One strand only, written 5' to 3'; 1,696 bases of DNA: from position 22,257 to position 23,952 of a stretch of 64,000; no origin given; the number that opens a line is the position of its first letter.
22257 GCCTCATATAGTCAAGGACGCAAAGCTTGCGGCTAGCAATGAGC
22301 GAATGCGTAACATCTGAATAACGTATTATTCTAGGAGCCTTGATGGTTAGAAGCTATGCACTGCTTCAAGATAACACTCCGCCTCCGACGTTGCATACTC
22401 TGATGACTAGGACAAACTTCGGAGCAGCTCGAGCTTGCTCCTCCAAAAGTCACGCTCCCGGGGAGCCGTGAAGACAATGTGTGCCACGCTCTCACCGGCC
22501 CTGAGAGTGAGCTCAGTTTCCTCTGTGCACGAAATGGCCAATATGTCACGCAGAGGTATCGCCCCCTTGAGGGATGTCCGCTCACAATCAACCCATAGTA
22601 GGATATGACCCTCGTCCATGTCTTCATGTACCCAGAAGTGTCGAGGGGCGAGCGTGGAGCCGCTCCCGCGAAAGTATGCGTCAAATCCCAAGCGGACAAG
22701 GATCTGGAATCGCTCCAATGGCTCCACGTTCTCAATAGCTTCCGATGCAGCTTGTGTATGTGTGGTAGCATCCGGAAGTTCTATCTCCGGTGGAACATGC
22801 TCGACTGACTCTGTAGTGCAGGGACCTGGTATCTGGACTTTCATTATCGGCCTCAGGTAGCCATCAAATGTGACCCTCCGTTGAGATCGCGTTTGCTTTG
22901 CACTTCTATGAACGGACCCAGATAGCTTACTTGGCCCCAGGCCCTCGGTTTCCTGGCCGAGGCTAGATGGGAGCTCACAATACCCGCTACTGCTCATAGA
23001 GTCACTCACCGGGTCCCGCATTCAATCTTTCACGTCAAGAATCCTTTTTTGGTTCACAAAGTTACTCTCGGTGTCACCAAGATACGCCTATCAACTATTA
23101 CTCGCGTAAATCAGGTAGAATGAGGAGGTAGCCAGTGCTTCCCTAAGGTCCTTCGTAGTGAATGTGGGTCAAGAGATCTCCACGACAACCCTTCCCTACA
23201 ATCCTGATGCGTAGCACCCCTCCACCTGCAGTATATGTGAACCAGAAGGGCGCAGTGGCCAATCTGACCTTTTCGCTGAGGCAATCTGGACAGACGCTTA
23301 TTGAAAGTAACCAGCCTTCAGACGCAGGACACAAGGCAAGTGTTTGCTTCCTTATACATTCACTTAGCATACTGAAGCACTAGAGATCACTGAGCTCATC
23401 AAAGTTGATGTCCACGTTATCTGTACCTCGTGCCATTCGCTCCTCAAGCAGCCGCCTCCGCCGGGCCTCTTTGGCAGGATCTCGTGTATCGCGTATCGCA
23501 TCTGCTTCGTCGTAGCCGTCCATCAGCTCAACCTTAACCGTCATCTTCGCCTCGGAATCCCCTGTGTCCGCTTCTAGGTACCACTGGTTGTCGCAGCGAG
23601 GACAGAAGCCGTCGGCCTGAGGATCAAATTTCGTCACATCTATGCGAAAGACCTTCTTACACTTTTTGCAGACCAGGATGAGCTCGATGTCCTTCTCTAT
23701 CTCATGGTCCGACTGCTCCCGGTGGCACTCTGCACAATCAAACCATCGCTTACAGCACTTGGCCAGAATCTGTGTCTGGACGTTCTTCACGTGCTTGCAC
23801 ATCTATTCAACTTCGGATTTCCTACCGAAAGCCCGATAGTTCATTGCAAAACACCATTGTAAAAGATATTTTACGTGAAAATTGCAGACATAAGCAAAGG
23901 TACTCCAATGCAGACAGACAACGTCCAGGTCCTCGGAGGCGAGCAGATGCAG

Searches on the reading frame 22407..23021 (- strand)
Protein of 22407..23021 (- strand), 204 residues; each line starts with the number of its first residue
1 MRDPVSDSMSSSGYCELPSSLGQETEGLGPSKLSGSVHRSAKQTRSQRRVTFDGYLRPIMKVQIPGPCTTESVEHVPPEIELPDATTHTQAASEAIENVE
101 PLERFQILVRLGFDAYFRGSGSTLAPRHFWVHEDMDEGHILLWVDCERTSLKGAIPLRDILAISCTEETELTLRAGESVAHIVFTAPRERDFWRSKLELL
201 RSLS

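Call 9: search_protein_families(library=pfam, proteins=[window:22407-23021:-], max_evalue=0.1)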
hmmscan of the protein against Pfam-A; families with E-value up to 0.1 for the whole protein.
window:22407-23021:- (204 aa): 1 family
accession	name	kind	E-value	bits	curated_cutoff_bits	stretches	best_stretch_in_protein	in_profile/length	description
PF15409.12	PH_8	-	0.057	14.2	30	1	134-198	22-86/89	Pleckstrin homology domain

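Call 12: find_encoding_contigs(protein=window:22407-23021:-, flank=10000, max_places=10)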
Protein window:22407-23021:- (204 aa): 23 contigs read that carry it; 7 places shown.
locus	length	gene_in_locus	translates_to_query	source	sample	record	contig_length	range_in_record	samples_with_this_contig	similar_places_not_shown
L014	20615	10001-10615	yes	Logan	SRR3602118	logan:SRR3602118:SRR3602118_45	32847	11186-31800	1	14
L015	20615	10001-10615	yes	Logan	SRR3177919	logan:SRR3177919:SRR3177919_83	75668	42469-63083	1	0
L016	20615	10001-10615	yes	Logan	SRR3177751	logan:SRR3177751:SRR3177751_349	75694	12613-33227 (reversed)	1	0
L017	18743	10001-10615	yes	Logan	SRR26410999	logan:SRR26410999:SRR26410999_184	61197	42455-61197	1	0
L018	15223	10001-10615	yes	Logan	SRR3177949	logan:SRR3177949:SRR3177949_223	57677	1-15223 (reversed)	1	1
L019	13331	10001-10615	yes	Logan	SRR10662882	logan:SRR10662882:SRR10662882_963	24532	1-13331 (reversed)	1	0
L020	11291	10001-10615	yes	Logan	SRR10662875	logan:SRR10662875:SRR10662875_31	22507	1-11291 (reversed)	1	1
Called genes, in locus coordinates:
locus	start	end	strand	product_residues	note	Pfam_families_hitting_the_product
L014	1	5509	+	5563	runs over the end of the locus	?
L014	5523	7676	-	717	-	PF13191:AAA_16 (faint), PF00004:AAA (weak), PF07728:AAA_5 (faint), PF00004:AAA, PF17862:AAA_lid_3 (weak)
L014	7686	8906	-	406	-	-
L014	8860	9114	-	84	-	-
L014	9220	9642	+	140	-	PF05495:zf-CHY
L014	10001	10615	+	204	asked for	-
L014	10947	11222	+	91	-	-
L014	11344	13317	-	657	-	-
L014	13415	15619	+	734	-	PF04121:Nup84_Nup100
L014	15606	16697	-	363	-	-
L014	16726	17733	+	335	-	-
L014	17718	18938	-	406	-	PF01207:Dus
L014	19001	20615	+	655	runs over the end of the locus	PF02878:PGM_PMM_I, PF02879:PGM_PMM_II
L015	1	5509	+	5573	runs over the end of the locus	PF08385:DHC_N1, PF08393:DHC_N2, PF12774:AAA_6, PF17852:Dynein_AAA_lid, PF12775:AAA_7, PF17857:AAA_lid_1, PF22597:DYN_lid, PF12780:AAA_8, +9 more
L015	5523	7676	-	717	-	PF13191:AAA_16 (faint), PF00004:AAA (weak), PF07728:AAA_5 (faint), PF00004:AAA, PF17862:AAA_lid_3 (weak)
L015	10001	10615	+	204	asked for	-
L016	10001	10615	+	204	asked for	-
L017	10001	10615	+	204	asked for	-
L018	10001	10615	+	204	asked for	-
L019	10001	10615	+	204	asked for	-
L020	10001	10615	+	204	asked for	-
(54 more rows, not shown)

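Call 26: find_homologous_proteins(query=window:22407-23021:-, max_evalue=0.01)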
Query window:22407-23021:- (204 aa): 5 proteins with E <= 0.01 among 228 candidates.
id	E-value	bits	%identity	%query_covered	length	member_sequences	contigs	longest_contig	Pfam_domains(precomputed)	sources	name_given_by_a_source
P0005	3.5e-130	450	99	100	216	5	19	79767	-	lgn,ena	-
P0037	4.6e-107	374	82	100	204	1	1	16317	-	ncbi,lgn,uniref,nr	ncbi:Hypothetical protein GLP15_4812 [Giardia lamblia P15]|uniref:Uncharacterized protein n=1 Tax=Gi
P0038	2.1e-92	326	100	71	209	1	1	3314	-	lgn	-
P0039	2.6e-77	277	63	100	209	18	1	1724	-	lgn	-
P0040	1.7e-59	219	85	62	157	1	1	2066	-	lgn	-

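Call 27: find_encoding_contigs(protein=P0039, flank=10000, max_places=10)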
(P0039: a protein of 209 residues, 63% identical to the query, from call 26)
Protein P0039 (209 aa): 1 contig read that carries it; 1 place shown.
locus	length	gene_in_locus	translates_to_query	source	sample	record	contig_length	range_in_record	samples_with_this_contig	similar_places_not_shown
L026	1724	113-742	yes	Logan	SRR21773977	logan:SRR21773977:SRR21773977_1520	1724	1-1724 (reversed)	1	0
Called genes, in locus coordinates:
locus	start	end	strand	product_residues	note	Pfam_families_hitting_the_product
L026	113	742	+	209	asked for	-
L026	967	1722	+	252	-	?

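Call 28: find_encoding_contigs(protein=P0040, flank=10000, max_places=5)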
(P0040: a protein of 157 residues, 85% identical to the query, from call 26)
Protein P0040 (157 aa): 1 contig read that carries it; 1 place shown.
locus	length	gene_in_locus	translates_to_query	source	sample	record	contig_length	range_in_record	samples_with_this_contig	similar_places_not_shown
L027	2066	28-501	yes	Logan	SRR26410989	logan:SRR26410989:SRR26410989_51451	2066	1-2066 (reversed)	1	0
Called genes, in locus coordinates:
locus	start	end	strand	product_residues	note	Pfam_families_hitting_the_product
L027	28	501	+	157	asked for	-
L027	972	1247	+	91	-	-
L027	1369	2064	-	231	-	?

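Call 41: find_homologous_proteins(query=L026:967-1722:+, max_evalue=0.00001)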
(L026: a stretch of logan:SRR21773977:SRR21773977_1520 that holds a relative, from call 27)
Query L026:967-1722:+: 1721 candidates shared short words with the query, none scored E <= 0.00001.

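Call 42: list_cluster_members(proteins=[P0039])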
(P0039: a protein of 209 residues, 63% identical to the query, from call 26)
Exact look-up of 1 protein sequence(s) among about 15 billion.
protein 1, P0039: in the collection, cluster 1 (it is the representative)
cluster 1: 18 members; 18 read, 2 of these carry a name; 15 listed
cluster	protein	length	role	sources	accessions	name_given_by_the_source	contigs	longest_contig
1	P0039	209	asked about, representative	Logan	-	-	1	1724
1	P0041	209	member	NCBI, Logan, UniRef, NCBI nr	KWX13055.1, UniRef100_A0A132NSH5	hypothetical protein QR46_2976 [Giardia duodenalis assemblage B] | PH domain-containing protein n=1 Tax=Giardia duodenalis assemblage B TaxID=1394984 ... | hypothetical protein QR46_2976 [Giardia intestinalis assemblage B]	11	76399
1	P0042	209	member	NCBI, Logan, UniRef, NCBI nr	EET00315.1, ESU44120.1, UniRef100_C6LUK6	Hypothetical protein GSB_150434 [Giardia duodenalis] | PH domain-containing protein n=2 Tax=Giardia intestinalis TaxID=5741 RepID=C6LUK6_GIAIB | Hypothetical protein GL50581_2459 [Giardia intestinalis ATCC 50581]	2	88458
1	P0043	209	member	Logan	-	-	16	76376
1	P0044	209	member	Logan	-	-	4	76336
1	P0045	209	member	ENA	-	-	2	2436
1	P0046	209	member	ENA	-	-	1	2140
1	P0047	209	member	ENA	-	-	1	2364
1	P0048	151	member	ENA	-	-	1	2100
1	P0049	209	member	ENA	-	-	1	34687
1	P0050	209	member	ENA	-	-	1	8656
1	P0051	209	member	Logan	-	-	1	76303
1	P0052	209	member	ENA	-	-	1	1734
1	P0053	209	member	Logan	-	-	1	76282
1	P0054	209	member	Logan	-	-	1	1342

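Call 43: find_encoding_contigs(protein=P0042, flank=10000, max_places=2)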
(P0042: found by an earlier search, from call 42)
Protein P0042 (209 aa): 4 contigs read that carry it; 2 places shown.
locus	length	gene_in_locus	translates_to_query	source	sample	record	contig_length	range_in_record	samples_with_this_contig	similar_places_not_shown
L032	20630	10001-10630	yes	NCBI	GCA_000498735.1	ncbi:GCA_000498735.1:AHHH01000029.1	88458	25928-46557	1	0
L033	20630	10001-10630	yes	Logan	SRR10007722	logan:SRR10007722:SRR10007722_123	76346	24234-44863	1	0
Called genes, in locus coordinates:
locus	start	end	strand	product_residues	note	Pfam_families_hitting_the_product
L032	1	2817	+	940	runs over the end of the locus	PF00069:Pkinase, PF07714:PK_Tyr_Ser-Thr, PF00023:Ank (faint), PF13857:Ank_5 (faint), PF12796:Ank_2, PF13606:Ank_3 (faint), PF13637:Ank_4 (faint), PF12796:Ank_2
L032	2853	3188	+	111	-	-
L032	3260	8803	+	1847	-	-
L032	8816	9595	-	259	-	PF14926:CFAP300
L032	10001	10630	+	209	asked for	-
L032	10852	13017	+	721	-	-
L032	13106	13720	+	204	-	PF08477:Roc (weak)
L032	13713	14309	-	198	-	PF12799:LRR_4 (faint)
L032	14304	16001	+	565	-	PF07690:MFS_1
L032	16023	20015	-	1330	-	PF00023:Ank (faint), PF13606:Ank_3 (faint), PF13637:Ank_4 (faint), PF13857:Ank_5 (faint), PF12796:Ank_2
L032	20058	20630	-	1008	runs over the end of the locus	-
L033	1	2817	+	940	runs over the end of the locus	PF00069:Pkinase, PF07714:PK_Tyr_Ser-Thr, PF00023:Ank (faint), PF13857:Ank_5 (faint), PF12796:Ank_2, PF13606:Ank_3 (faint), PF13637:Ank_4 (faint), PF12796:Ank_2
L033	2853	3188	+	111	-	-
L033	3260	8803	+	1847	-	-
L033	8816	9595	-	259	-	PF14926:CFAP300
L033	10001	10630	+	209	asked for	-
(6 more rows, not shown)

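Call 65: find_encoding_contigs(protein=P0038, flank=5000, max_places=5)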
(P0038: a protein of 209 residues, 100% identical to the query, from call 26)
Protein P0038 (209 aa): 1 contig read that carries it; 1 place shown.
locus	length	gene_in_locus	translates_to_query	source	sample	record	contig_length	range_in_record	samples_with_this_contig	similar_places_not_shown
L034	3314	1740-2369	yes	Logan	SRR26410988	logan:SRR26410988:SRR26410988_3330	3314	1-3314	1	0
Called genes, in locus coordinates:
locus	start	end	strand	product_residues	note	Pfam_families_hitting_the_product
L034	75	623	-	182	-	-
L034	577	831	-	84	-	-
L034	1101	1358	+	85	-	-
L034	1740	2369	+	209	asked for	-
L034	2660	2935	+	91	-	-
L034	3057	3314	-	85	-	?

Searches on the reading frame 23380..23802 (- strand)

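Call 9: search_protein_families(library=pfam, proteins=[window:23380-23802:-], max_evalue=0.1)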
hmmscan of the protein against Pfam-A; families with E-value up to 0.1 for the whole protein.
window:23380-23802:- (140 aa): 4 families
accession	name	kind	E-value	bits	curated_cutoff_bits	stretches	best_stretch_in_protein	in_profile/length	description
PF05495.17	zf-CHY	-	4.9e-09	36.9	31.3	1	2-51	1-51/68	CHY zinc finger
PF13717.11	Zn_ribbon_4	-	0.0071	16.7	30.3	1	43-74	3-35/36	zinc-ribbon domain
PF05191.20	ADK_lid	-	0.0073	16.6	26.6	1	43-72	2-29/36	Adenylate kinase, active site lid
PF09723.15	Zn_ribbon_8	-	0.056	13.9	34.4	1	44-71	7-33/41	Zinc ribbon domain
